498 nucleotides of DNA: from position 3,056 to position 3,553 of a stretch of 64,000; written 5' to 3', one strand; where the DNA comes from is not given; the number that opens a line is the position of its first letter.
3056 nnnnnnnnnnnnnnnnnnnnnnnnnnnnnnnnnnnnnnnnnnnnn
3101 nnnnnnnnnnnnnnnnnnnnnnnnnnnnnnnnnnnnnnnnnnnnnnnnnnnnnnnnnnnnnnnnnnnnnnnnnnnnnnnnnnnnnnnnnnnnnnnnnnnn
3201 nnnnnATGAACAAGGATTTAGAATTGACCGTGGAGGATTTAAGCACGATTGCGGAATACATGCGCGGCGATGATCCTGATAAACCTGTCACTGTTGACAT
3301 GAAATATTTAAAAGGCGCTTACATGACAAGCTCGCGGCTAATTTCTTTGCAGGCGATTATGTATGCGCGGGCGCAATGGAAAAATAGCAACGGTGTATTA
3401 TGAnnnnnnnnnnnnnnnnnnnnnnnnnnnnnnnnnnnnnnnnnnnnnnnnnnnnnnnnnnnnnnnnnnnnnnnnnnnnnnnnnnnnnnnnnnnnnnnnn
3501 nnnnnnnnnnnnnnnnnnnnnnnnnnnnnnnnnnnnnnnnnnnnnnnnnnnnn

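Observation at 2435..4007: Run of coupled small phage ORFs flanking the NinB-like gene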

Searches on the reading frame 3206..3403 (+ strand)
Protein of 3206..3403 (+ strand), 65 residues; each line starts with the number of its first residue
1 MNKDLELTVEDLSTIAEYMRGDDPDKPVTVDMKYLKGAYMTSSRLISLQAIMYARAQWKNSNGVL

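Call 3: search_protein_families(library=pfam, proteins=[window:3206-3403:+], max_evalue=1)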
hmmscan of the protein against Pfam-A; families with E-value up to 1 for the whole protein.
window:3206-3403:+ (65 aa): 0 families

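Call 4: search_protein_families(library=phrogs, proteins=[window:3206-3403:+], max_evalue=0.1)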
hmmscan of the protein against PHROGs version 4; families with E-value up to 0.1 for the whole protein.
window:3206-3403:+ (65 aa): 1 family
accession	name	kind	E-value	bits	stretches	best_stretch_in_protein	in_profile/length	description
phrog_21123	-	unknown function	1.7e-10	41.9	1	6-52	2-50/60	-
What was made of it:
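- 3206..3403 (+): ORF65, the homolog of mEp021 gp06: a mildly acidic (pI 5.1) small protein of unknown function. phrog_21123 at 1.7e-10 (call 4).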

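Call 10: search_dna_similar(query=window:3206-3400:+, collection=phages, mode=protein, max_rows=25, max_evalue=0.01)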
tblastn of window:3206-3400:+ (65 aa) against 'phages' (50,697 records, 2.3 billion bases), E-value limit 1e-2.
Records with a match: 9; places in all: 9; records where one place covers at least 80% of the query: 7.
Best place of each record, by identity: 90-95% 1; 80-90% 5; 60-80% 1; <60% 2.
By first word of the organism name: Escherichia 6; Serratia 2; Enterobacteria 1.
By host as written in the record: Escherichia coli K-12 5; - 2; Escherichia coli str. K-12 substr. W3110 1; Escherichia coli 1.
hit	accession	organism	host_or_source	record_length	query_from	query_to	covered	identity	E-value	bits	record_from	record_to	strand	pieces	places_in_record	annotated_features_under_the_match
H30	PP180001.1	Escherichia phage mEp010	Escherichia coli K-12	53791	1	65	100%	93.8%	3e-35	129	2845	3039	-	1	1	hypothetical protein (x2)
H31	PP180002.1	Escherichia phage mEp013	Escherichia coli K-12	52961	1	65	100%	89.2%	4e-33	124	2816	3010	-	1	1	hypothetical protein | DNA recombination protein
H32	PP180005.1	Escherichia phage mEp554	Escherichia coli K-12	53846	1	64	98%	87.5%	2e-32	122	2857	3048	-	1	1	hypothetical protein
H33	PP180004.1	Escherichia phage mEp044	Escherichia coli K-12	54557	1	64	98%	87.5%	2e-32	122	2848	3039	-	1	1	hypothetical protein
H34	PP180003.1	Escherichia phage mEp515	Escherichia coli K-12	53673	1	64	98%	85.9%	5e-32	120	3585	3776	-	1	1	hypothetical protein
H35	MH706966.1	Enterobacteria phage mEp021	Escherichia coli str. K-12 substr. W3110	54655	1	64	98%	81.3%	2e-28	110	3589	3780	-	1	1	hypothetical protein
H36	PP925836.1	Escherichia phage MagusPhagus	Escherichia coli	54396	1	64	98%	76.5%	2e-25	101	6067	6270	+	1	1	hypothetical protein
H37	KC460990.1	Serratia phage Eta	supernatant of an overnight culture of ...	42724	5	52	74%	44.0%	4e-5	44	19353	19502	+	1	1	hypothetical protein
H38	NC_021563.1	Serratia phage Eta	supernatant of an overnight culture of ...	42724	5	52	74%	44.0%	4e-5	44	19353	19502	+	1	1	hypothetical protein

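Call 34: get_annotated_region(hit=H37, flank=4000)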
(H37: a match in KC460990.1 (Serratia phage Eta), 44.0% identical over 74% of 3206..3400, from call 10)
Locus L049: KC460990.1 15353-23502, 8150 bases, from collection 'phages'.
description: Serratia phage Eta, complete genome.
organism: Serratia phage Eta (NCBI taxid 1282995)
taxonomy: Viruses; Duplodnaviria; Heunggongvirae; Uroviricota; Caudoviricetes
host: -; source: supernatant of an overnight culture of a lost strain Serratia marcescens ES; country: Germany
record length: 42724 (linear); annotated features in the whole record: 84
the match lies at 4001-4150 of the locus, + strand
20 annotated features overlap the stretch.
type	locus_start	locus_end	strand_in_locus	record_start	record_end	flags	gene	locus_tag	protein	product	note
CDS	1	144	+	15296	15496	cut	-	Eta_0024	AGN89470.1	hypothetical protein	similar to YP_004934064 hypothetical protein HK639_34 [Escherichia phage HK639]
CDS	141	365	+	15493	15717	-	-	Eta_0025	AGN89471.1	hypothetical protein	similar to YP_006646515 hypothetical protein PCC21_018590 [Pectobacterium carotovorum sub sp. carotovorum PCC21]; ...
CDS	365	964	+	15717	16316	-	-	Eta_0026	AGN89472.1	hypothetical protein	similar to YP_003018724 hypothetical protein PC1_3165 [Pectobacterium carotovorum subsp. carotovorum PC1]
CDS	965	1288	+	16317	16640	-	-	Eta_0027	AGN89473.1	hypothetical protein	-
CDS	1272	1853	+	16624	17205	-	-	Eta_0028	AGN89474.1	hypothetical protein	similar to YP_004934089 hypothetical protein HK639_59 [Escherichia phage HK639]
CDS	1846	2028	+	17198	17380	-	-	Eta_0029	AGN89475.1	hypothetical protein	-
CDS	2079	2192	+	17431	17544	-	-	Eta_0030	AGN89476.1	putative membrane protein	-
CDS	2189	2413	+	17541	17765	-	-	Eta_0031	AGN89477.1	hypothetical protein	-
CDS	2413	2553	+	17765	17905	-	-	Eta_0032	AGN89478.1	putative membrane protein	-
CDS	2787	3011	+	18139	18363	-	-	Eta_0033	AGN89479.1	hypothetical protein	similar to YP_004685180 hypothetical protein CNE_1c13500 [Cupriavidus necator N-1]; ABY40486 hypothetical protein 1.13 ...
CDS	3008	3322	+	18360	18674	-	-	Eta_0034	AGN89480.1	hypothetical protein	similar to YP_002150230 phage recombination protein [Proteus mirabilis HI4320]; ABQ88415 hypothetical protein ...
CDS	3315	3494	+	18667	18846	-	-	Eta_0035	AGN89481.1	hypothetical protein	-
CDS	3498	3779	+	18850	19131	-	-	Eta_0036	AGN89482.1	putative membrane protein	-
CDS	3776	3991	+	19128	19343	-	-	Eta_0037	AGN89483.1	hypothetical protein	-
CDS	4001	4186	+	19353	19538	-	-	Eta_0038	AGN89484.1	hypothetical protein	similar to YP_006133438 hypothetical protein UMNK88_1678 [Escherichia coli UMNK88]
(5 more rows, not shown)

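Call 37: search_protein_families(library=ncbifam, proteins=[window:3206-3400:+], max_evalue=1)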
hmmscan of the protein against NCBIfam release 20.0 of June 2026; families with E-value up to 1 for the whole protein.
window:3206-3400:+ (65 aa): 0 families

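Call 38: search_protein_families(library=padloc, proteins=[window:3206-3400:+], max_evalue=1)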
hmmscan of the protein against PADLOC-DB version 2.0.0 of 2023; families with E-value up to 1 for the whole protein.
window:3206-3400:+ (65 aa): 0 families

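Call 40: find_homologous_proteins(query=window:3206-3400:+, max_evalue=0.01)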
Query window:3206-3400:+ (65 aa): 105 proteins with E <= 0.01 among 105 candidates.
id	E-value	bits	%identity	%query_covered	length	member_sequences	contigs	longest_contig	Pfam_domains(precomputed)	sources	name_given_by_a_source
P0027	4.7e-33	129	95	100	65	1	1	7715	-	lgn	-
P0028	9.1e-32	125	91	100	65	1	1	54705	-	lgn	-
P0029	1.9e-31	124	92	100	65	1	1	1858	-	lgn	-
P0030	2.5e-31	123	91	100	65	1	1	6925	-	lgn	-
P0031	7.0e-31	122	91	98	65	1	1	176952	-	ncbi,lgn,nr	ncbi:TPA: hypothetical protein KKK57_000273 [Escherichia coli]|nr:hypothetical protein [Escherichia 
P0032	3.8e-30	120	91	98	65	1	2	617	-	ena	-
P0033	7.3e-30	119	91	100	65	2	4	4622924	-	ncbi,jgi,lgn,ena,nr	jgi:hypothetical protein|nr:MAG TPA: hypothetical protein [Caudoviricetes sp.]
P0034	1.0e-29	118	89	98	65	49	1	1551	-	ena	-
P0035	1.6e-29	118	91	98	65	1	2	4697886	-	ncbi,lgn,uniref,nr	ncbi:hypothetical protein [Escherichia coli]|uniref:hypothetical protein n=1 Tax=Escherichia coli Ta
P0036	2.9e-29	117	89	98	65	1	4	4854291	-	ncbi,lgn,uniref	ncbi:hypothetical protein [Escherichia coli]|uniref:hypothetical protein n=1 Tax=Escherichia coli Ta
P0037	4.3e-29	116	91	98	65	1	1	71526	-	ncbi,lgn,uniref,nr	ncbi:hypothetical protein [Escherichia coli]|uniref:hypothetical protein n=1 Tax=Escherichia coli Ta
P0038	5.4e-29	116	91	98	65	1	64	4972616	-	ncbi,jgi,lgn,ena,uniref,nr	ncbi:TPA: hypothetical protein ACUA8U_002483 [Escherichia coli]|jgi:hypothetical protein|uniref:hypo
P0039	5.7e-29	116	88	98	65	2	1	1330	-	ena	-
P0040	6.0e-29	116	91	98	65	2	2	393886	-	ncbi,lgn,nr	ncbi:hypothetical protein LQE10_001664 [Escherichia coli]|nr:hypothetical protein [Escherichia coli]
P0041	6.0e-29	116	89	98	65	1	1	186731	-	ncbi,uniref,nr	ncbi:hypothetical protein E5D54_07845 [Escherichia coli]|uniref:hypothetical protein n=1 Tax=Escheri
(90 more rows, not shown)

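Call 63: find_homologous_proteins(query=A4, max_evalue=0.01)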
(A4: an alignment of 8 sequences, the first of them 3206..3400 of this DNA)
Query A4 (8 sequences) (65 aa, profile of the alignment): 117 proteins with E <= 0.01 among 196 candidates.
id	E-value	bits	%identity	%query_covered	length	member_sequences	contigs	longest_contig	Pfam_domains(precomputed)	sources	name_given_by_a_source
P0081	2.4e-33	132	93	85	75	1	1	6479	-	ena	-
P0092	7.5e-33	130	89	85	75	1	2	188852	-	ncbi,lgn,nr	ncbi:TPA: hypothetical protein GF733_10905 [Escherichia coli]|nr:hypothetical protein [Escherichia c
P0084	1.1e-32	129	91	85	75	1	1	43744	-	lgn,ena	-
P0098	1.9e-32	129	85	85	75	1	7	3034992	-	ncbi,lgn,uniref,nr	ncbi:TPA: hypothetical protein ACHJR6_000214 [Escherichia coli]|uniref:hypothetical protein n=1 Tax=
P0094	3.4e-32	128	82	91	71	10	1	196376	-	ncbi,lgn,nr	ncbi:hypothetical protein HZ31_001048 [Escherichia coli]|nr:hypothetical protein [Escherichia coli]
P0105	3.8e-32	128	85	85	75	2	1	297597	-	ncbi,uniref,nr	ncbi:hypothetical protein ML339_03455 [Escherichia coli]|uniref:hypothetical protein n=1 Tax=Escheri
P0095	4.6e-32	127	89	85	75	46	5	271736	-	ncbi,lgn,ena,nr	ncbi:TPA: hypothetical protein ACUA50_000956 [Escherichia coli]|nr:hypothetical protein [Escherichia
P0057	6.1e-32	127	83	100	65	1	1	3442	-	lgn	-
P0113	6.2e-32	127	84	85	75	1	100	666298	-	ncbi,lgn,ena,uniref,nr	ncbi:TPA: hypothetical protein HMW35_18345 [Escherichia coli]|uniref:hypothetical protein n=1 Tax=Es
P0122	8.7e-32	127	78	85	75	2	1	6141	-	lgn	-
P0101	9.6e-32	126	85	85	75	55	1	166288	-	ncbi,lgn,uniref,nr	ncbi:hypothetical protein [Escherichia coli]|uniref:hypothetical protein n=1 Tax=Escherichia coli Ta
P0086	1.0e-31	126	88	88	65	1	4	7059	-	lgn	-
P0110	1.1e-31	126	85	85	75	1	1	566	-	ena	-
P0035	1.2e-31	126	91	98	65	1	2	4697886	-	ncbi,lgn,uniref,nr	ncbi:hypothetical protein [Escherichia coli]|uniref:hypothetical protein n=1 Tax=Escherichia coli Ta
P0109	2.2e-31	125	87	85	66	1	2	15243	-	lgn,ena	-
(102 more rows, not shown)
